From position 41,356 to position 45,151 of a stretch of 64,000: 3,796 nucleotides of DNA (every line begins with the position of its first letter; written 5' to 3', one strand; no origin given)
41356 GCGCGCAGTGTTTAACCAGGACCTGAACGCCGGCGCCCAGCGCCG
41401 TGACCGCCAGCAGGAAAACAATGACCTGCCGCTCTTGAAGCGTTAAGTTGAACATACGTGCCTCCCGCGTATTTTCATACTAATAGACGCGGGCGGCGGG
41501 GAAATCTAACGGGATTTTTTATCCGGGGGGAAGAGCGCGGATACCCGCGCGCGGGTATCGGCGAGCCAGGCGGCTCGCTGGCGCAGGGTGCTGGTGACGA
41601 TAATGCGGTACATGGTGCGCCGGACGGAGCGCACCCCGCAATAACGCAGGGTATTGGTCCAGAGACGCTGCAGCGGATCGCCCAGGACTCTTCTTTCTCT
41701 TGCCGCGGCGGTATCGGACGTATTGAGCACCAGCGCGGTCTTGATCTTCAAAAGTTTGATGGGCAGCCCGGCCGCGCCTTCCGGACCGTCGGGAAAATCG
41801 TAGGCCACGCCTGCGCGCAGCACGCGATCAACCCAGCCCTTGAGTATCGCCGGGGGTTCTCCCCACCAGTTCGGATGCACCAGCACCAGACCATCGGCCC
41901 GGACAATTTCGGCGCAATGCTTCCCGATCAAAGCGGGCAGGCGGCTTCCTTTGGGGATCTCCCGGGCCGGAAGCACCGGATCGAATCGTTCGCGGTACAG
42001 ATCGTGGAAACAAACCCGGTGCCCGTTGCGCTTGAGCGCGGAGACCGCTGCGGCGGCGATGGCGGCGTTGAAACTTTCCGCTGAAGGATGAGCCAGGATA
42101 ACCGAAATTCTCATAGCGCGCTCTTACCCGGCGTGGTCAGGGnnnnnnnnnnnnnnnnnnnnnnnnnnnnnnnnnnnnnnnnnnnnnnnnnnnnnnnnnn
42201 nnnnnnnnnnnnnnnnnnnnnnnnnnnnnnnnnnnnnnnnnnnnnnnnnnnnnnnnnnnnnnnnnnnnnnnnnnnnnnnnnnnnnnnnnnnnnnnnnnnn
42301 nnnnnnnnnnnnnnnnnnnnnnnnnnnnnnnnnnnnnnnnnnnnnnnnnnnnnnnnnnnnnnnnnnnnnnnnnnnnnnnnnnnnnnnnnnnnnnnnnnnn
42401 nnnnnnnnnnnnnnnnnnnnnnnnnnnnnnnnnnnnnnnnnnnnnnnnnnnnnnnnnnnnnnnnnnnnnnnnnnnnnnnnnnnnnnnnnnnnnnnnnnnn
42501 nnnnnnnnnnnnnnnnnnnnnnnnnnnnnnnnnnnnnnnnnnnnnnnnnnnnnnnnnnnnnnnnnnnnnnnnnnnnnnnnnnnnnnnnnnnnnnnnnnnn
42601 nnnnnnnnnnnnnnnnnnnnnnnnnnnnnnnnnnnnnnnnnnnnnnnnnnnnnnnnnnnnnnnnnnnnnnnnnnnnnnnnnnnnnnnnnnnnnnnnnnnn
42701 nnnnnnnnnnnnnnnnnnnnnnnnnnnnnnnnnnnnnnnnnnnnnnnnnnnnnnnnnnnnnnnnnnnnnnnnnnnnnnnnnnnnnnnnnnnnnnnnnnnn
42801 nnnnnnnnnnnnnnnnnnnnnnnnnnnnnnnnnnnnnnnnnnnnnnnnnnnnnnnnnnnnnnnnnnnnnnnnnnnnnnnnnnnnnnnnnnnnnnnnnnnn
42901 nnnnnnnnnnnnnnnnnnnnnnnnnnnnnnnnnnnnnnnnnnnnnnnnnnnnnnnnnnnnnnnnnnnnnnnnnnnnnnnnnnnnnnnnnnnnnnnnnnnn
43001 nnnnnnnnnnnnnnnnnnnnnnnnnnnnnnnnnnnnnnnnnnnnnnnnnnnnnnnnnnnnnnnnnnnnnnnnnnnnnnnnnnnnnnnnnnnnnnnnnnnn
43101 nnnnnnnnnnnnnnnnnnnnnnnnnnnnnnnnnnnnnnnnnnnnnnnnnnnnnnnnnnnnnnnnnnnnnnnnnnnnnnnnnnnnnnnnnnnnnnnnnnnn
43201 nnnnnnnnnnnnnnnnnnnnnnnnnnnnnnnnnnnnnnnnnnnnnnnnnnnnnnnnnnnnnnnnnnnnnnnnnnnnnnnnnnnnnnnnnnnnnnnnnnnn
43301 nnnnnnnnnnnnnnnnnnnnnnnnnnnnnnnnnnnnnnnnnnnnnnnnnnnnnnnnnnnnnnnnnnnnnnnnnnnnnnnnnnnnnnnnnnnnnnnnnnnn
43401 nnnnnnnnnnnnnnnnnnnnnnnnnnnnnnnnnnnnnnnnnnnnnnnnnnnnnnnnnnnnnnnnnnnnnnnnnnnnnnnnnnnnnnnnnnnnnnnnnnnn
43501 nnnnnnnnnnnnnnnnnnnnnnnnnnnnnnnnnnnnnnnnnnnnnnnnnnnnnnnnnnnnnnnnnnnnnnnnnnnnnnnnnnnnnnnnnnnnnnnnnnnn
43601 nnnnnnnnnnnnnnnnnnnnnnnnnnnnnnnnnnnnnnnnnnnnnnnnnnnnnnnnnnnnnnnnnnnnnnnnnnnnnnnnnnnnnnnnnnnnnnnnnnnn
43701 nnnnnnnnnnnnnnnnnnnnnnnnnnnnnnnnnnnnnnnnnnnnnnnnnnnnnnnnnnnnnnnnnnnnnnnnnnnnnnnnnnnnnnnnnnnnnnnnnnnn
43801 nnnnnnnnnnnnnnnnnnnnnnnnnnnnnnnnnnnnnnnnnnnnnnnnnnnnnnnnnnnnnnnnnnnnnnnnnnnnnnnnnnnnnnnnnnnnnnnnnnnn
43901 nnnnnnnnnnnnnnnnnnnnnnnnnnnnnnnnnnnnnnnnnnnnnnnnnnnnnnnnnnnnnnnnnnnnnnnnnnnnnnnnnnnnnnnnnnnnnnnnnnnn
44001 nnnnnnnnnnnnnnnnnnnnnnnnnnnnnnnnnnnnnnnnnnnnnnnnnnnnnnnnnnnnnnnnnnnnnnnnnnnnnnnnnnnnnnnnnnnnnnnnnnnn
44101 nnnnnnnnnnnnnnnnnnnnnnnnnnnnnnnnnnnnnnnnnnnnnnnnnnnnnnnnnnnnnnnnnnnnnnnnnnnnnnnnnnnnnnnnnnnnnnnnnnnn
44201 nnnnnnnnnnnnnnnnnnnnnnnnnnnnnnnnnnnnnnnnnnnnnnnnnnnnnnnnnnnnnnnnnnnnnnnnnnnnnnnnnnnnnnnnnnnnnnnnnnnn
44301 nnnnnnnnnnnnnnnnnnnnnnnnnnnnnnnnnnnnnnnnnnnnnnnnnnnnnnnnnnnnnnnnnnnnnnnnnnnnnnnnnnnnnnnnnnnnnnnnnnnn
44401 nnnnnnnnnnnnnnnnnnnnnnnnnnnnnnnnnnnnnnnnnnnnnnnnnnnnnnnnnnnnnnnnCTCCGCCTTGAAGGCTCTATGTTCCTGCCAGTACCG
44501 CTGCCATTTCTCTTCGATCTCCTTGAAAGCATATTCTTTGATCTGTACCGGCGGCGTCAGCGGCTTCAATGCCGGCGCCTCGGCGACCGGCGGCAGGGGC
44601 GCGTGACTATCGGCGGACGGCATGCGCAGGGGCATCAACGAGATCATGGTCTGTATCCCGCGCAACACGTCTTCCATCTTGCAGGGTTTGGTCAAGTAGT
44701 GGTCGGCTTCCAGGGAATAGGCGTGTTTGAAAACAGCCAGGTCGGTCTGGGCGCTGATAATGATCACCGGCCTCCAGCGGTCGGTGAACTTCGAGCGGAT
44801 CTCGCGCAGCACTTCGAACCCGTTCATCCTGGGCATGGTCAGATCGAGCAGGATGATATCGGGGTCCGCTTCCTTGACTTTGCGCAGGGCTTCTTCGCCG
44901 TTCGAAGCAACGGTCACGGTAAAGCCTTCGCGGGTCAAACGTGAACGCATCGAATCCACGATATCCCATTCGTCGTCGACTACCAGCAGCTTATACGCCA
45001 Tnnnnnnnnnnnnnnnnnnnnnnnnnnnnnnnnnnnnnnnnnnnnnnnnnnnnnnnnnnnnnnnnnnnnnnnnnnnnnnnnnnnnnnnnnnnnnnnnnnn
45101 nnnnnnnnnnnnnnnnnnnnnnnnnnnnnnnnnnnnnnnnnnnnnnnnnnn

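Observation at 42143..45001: Response-regulator receiver domain fused in-frame to a leucyl-tRNA synthetase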

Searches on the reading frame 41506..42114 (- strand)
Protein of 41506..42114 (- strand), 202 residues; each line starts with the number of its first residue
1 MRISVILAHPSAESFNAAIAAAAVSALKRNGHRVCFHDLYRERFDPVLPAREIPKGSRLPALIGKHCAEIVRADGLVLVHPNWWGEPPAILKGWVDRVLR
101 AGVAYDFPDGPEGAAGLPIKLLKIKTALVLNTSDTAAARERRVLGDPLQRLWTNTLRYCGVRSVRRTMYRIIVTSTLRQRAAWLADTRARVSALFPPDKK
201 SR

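Call 45: search_protein_families(library=pfam, proteins=[window:41506-42114:-], max_evalue=0.001)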
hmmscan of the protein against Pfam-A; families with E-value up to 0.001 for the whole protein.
window:41506-42114:- (202 aa): 2 families
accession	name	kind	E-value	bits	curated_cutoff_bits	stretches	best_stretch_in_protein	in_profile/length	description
PF02525.22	Flavodoxin_2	-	8.5e-32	110.9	27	1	1-167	1-173/198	Flavodoxin-like fold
PF03358.20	FMN_red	-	1.2e-10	41.7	24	1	1-100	1-98/152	NADPH-dependent FMN reductase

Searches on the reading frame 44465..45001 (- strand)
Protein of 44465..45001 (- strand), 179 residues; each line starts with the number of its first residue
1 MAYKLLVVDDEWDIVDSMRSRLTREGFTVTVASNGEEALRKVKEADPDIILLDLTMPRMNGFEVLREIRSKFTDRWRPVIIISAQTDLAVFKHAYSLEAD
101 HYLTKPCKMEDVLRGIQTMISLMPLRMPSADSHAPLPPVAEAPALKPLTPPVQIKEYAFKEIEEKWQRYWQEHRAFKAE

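Call 15: find_homologous_proteins(query=window:44465-45001:-, max_evalue=0.00001)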
Query seq(179 aa) (179 aa): 2967 proteins with E <= 0.00001 among 3618 candidates; the best 120 are listed.
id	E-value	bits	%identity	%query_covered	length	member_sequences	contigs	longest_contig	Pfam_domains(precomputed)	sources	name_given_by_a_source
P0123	3.9e-53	198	69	71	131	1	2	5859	PF00072.31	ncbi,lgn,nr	ncbi:MAG: response regulator [Candidatus Omnitrophica bacterium]|nr:response regulator [Candidatus O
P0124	6.9e-52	194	69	70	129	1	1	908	PF00072.31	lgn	-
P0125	9.5e-52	193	70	71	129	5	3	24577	PF00072.31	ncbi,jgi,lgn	-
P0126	3.4e-51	191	66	71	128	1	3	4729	PF00072.31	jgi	jgi:DNA-binding response OmpR family regulator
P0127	1.7e-50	189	67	70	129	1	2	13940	PF00072.31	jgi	jgi:two-component system response regulator VicR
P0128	1.7e-50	189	67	70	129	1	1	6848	PF00072.31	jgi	jgi:two-component system response regulator VicR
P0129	1.9e-50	189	67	70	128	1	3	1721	PF00072.31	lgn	-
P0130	2.4e-50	189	67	70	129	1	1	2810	PF00072.31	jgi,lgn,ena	-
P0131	2.4e-50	189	67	70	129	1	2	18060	PF00072.31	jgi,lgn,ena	-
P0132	2.6e-50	189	69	71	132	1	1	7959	PF00072.31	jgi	jgi:DNA-binding response OmpR family regulator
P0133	2.7e-50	188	65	71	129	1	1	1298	PF00072.31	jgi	jgi:two-component system response regulator VicR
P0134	2.7e-50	188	67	70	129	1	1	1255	PF00072.31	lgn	-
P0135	3.2e-50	188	65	71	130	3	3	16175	PF00072.31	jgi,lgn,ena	-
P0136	3.3e-50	188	68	71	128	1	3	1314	PF00072.31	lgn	-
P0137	3.3e-50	188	68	72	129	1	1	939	PF00072.31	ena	-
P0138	3.6e-50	188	68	71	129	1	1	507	PF00072.31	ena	-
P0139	4.3e-50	188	67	70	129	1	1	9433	PF00072.31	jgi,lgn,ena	-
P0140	4.4e-50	188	67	70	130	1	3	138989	PF00072.31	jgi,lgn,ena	jgi:two-component system response regulator VicR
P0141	4.7e-50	188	64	74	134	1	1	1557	PF00072.31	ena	-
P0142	5.3e-50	188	65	71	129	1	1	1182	PF00072.31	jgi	jgi:DNA-binding response OmpR family regulator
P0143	5.4e-50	188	67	70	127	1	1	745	PF00072.31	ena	-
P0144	5.5e-50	187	67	71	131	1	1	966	PF00072.31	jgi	jgi:DNA-binding response OmpR family regulator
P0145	6.0e-50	187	67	70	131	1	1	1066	PF00072.31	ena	-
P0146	6.1e-50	187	67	71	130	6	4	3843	PF00072.31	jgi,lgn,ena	-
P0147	6.5e-50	187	69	71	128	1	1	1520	PF00072.31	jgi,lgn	jgi:DNA-binding response OmpR family regulator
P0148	6.6e-50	187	66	72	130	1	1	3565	PF00072.31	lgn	-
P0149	6.8e-50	187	67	70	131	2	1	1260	PF00072.31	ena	-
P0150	7.7e-50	187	66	71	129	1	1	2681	PF00072.31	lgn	-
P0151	7.9e-50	187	65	71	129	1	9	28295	PF00072.31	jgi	jgi:DNA-binding response OmpR family regulator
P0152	8.5e-50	187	67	70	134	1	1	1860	PF00072.31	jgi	jgi:DNA-binding response OmpR family regulator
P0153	8.9e-50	187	69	70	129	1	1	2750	PF00072.31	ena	-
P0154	8.9e-50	187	69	71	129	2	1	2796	PF00072.31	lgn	-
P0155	9.2e-50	187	67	70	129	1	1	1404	PF00072.31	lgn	-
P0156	9.5e-50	187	65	71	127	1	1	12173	PF00072.31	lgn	-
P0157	9.6e-50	187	68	70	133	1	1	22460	PF00072.31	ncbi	-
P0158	1.0e-49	187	66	71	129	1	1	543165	PF00072.31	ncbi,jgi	ncbi:MAG: response regulator [Candidatus Omnitrophota bacterium]|jgi:DNA-binding response OmpR famil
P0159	1.2e-49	186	66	70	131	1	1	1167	PF00072.31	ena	-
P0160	1.2e-49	186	68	70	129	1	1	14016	PF00072.31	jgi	-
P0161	1.2e-49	186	67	70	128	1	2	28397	PF00072.31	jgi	jgi:DNA-binding response OmpR family regulator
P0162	1.2e-49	186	67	70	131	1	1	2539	PF00072.31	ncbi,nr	ncbi:MAG: response regulator [Candidatus Omnitrophica bacterium]|nr:response regulator [Candidatus O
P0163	1.3e-49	186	68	70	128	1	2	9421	PF00072.31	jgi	jgi:two-component system response regulator VicR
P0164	1.5e-49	186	67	71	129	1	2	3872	PF00072.31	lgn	-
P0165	1.5e-49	186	67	70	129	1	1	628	PF00072.31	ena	-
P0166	1.6e-49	186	66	70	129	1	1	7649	PF00072.31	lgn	-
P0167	1.7e-49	186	66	70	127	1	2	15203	PF00072.31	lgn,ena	-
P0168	1.7e-49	186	66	71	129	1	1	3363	PF00072.31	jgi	jgi:DNA-binding response OmpR family regulator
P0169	1.9e-49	186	66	70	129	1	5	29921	PF00072.31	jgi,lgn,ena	jgi:DNA-binding response OmpR family regulator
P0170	2.0e-49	186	65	71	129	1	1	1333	PF00072.31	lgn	-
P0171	2.3e-49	185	69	70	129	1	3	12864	PF00072.31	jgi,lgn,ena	jgi:DNA-binding response OmpR family regulator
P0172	2.3e-49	185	66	61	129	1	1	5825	PF00072.31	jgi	jgi:DNA-binding response OmpR family regulator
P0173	2.4e-49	185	68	70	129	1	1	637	PF00072.31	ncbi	-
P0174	2.8e-49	185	67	70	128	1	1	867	PF00072.31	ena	-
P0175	2.9e-49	185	66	70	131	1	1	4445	PF00072.31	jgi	-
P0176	3.0e-49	185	68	71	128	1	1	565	PF00072.31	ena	-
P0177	3.1e-49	185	68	70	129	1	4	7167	PF00072.31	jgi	jgi:DNA-binding response OmpR family regulator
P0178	3.2e-49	185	66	70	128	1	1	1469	PF00072.31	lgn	-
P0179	3.7e-49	185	65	73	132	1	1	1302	PF00072.31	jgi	-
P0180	3.7e-49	185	64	73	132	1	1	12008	PF00072.31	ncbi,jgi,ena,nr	ncbi:MAG TPA: response regulator [Candidatus Margulisiibacteriota bacterium]|nr:response regulator [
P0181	3.8e-49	185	66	71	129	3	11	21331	PF00072.31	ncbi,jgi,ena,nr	ncbi:MAG: hypothetical protein A3J51_06055 [Omnitrophica WOR_2 bacterium RIFCSPHIGHO2_02_FULL_45_21]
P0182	3.9e-49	185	67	70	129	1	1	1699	PF00072.31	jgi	-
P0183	3.9e-49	185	65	71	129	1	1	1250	PF00072.31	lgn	-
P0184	4.4e-49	185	67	71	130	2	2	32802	PF00072.31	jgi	jgi:two-component system response regulator VicR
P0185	4.4e-49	185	65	71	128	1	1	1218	PF00072.31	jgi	jgi:DNA-binding response OmpR family regulator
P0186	4.5e-49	185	65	71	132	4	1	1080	PF00072.31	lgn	-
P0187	4.5e-49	184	65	71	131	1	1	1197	PF00072.31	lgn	-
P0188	4.6e-49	184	65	71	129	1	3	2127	PF00072.31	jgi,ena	-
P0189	4.7e-49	184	67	71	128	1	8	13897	PF00072.31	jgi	jgi:DNA-binding response OmpR family regulator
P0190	4.9e-49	184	63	71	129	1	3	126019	PF00072.31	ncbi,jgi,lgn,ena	-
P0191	5.3e-49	184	67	71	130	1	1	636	PF00072.31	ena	-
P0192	5.4e-49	184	67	71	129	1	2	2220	PF00072.31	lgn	-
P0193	5.6e-49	184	64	70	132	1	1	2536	PF00072.31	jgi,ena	-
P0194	5.8e-49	184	65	71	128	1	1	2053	PF00072.31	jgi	jgi:two-component system response regulator VicR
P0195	5.9e-49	184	67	70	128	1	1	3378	PF00072.31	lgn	-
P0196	6.2e-49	184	67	70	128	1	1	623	PF00072.31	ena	-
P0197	6.7e-49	184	67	70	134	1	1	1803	PF00072.31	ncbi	-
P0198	6.7e-49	184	67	70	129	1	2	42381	PF00072.31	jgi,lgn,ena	-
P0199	6.8e-49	184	64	71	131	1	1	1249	PF00072.31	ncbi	-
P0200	7.0e-49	184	66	71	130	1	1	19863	PF00072.31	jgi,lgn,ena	-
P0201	7.1e-49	184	67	70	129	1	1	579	PF00072.31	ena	-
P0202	7.2e-49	184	65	71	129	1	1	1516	PF00072.31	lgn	-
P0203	7.4e-49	184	66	70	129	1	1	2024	PF00072.31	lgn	-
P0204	7.5e-49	184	67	71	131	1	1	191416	PF00072.31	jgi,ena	-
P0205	7.8e-49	184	67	70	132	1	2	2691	PF00072.31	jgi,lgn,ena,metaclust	metaclust:\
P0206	8.2e-49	184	65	70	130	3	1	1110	PF00072.31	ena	-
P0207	8.3e-49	184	67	71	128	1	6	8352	PF00072.31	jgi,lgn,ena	jgi:DNA-binding response OmpR family regulator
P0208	9.1e-49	184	65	71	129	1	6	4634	PF00072.31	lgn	-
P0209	9.9e-49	183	67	70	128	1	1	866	PF00072.31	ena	-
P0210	1.0e-48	183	66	70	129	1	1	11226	PF00072.31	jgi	-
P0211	1.1e-48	183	67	70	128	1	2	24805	PF00072.31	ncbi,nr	ncbi:MAG: response regulator [Candidatus Omnitrophica bacterium]|nr:response regulator [Candidatus O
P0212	1.1e-48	183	64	70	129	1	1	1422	PF00072.31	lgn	-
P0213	1.1e-48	183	66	70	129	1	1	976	PF00072.31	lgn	-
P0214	1.2e-48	183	67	70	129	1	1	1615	PF00072.31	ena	-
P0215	1.4e-48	183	65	73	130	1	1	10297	PF00072.31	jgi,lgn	jgi:DNA-binding response OmpR family regulator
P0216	1.5e-48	183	65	71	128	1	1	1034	PF00072.31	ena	-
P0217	1.5e-48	183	65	71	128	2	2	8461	PF00072.31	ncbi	-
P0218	1.6e-48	183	67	71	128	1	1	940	PF00072.31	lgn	-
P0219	1.6e-48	183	65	71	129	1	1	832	PF00072.31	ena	-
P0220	1.6e-48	183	63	73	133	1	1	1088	PF00072.31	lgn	-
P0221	1.7e-48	183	67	71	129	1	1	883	PF00072.31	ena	-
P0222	1.9e-48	182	66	71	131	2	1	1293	PF00072.31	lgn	-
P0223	2.1e-48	182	64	71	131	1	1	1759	PF00072.31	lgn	-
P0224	2.3e-48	182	64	70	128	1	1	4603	PF00072.31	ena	-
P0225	2.5e-48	182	64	70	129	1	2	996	PF00072.31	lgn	-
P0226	2.5e-48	182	64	72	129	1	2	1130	PF00072.31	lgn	-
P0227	2.6e-48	182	67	70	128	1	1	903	PF00072.31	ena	-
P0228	2.6e-48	182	67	71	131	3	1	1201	PF00072.31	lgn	-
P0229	2.8e-48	182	67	70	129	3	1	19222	PF00072.31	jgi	-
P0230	2.9e-48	182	67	70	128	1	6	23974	PF00072.31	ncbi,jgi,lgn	-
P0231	3.0e-48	182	66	71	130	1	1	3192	PF00072.31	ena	-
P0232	3.0e-48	182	64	70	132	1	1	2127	PF00072.31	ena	-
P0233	3.3e-48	182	67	70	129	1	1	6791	PF00072.31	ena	-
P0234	3.3e-48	182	64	70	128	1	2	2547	PF00072.31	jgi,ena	-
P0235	3.4e-48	182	66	70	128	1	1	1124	PF00072.31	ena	-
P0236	3.4e-48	182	65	72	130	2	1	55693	PF00072.31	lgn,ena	-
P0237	3.5e-48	182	64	72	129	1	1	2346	PF00072.31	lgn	-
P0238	3.7e-48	182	67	70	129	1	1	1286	PF00072.31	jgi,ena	-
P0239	4.2e-48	181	66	70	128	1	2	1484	PF00072.31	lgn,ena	-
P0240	4.3e-48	181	63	71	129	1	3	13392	PF00072.31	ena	-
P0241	4.4e-48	181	64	71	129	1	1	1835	PF00072.31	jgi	jgi:DNA-binding response OmpR family regulator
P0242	4.4e-48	181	64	71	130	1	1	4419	PF00072.31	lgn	-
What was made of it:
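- The 120 best family members are all single-domain proteins (call 15).
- Tried and rejected: Word-indexed search with REC plus the junction (call 15).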

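Call 68: predict_structure(alignment_id=A5)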
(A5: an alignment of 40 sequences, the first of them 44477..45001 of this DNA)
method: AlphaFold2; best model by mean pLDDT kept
length: 175 residues; sequences in the alignment: 40
mean_pLDDT: 76.8   pTM: 0.65
mean pLDDT of the five models: 76.8, 76.4, 75.7, 74.2, 73.2
residues with pLDDT >= 90: 67; 70-90: 51; 50-70: 25; < 50: 32
segments of 3 or more residues with pLDDT < 50: 129-157
pLDDT, mean of each block of 10 residues (from residue 1): 91 91 96 93 96 78 87 91 67 65 87 94 70 41 40 47 77 65
secondary structure, 60 per line:
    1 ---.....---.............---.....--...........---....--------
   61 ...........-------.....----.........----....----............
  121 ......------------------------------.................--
elements in order: E4-8 H12-24 E28-32 H35-45 E49-52 H61-71 E79-83 H88-96 E101-104 H109-126 H157-173
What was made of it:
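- On CheY-like receiver domain (Pfam PF00072 Response_reg): The AF2 model gives E4-8, H12-24, E28-32, H35-45, E49-52, H61-71, E79-83, H88-96, E101-104 and H109-126. pLDDT is mostly 87-96 (call 68).
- Checked: Residues 129-157 have pLDDT below 50 and no secondary structure (call 68).
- AF2 predicts a folded REC and a disordered linker (call 68). The long disordered linker leaves both domains free (call 68).
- Tried and rejected: I therefore modelled only residues 1-175 (call 68).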
